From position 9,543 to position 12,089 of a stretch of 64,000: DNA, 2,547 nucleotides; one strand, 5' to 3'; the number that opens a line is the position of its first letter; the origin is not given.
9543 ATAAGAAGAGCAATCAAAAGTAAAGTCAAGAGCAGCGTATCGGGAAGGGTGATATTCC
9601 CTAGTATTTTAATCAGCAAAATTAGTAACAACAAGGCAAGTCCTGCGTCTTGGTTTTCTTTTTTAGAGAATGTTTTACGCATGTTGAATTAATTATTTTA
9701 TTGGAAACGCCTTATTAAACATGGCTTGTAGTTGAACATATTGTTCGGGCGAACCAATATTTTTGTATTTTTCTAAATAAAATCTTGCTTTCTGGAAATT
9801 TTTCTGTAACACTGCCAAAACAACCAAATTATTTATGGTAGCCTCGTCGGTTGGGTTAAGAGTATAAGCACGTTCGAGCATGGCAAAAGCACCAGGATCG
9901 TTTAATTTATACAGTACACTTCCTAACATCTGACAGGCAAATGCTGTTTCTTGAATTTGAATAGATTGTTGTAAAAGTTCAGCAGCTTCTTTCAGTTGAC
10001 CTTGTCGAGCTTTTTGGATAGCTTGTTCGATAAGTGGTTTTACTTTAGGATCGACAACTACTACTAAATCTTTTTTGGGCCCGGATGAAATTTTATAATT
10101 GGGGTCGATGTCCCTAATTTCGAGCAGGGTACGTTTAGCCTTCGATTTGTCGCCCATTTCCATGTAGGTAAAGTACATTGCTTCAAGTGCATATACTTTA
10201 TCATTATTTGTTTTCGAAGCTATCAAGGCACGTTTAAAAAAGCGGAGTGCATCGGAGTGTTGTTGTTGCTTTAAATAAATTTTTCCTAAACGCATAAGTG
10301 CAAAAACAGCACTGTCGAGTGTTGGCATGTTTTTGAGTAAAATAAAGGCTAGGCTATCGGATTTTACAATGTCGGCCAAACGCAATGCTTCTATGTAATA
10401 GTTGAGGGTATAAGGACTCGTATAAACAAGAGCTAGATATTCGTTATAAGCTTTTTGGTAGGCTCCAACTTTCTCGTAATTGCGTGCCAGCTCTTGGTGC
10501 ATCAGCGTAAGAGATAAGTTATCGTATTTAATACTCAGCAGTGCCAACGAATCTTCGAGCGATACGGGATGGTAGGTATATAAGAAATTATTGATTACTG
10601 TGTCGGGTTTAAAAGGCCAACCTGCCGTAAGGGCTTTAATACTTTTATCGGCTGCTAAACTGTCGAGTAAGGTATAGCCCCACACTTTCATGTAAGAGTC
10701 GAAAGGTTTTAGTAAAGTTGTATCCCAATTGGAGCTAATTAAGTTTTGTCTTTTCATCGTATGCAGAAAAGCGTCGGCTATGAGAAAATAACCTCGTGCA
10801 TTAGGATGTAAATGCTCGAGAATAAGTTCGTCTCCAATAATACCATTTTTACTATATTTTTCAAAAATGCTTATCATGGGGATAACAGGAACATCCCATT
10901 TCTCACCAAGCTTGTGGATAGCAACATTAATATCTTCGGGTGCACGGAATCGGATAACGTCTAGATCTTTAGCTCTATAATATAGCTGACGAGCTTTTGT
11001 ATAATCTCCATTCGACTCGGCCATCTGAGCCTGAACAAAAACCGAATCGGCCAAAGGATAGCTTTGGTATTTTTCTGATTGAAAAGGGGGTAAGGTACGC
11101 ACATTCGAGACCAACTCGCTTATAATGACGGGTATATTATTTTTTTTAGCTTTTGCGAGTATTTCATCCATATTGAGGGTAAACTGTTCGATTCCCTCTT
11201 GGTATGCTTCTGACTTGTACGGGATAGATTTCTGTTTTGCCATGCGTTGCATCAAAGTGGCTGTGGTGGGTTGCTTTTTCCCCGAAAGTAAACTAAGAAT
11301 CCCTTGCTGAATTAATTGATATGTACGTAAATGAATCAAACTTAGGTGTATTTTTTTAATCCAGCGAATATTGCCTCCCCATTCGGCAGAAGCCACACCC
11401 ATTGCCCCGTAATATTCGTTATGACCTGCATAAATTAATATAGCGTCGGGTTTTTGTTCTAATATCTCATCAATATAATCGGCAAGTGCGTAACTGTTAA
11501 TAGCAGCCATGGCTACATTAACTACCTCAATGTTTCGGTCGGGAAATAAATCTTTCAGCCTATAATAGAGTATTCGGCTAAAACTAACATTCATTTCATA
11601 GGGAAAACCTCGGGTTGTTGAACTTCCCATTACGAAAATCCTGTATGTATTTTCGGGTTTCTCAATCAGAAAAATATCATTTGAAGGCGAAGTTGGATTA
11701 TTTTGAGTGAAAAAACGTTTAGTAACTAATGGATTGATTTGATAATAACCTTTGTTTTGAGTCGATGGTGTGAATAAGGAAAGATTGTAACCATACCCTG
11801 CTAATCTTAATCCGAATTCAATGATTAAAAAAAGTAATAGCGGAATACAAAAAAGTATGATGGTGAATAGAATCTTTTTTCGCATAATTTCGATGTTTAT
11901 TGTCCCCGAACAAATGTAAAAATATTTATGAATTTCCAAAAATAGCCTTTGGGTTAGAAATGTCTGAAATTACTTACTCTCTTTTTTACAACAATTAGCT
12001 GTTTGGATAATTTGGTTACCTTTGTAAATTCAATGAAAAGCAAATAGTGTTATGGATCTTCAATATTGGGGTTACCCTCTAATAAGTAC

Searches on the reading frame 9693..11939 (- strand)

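Call 59: search_protein_families(library=pfam, proteins=[window:9693-11939:-], max_evalue=0.000001)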
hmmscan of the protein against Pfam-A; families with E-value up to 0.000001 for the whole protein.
window:9693-11939:- (748 aa): 5 families
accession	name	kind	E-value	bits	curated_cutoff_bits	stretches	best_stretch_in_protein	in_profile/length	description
PF07719.23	TPR_2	-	1.4e-11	44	27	0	546-575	2-31/34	Tetratricopeptide repeat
PF14559.12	TPR_19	-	2.9e-10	40.8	25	0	556-614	2-57/68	Tetratricopeptide repeat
PF13472.12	Lipase_GDSL_2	-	1.2e-08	36.2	32.9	1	104-384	2-176/178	GDSL-like Lipase/Acylhydrolase family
PF13424.12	TPR_12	-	3.1e-08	34.1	30.1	0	547-572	47-72/77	Tetratricopeptide repeat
PF13428.12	TPR_14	-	3.4e-07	30.7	23.5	0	547-576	3-32/44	Tetratricopeptide repeat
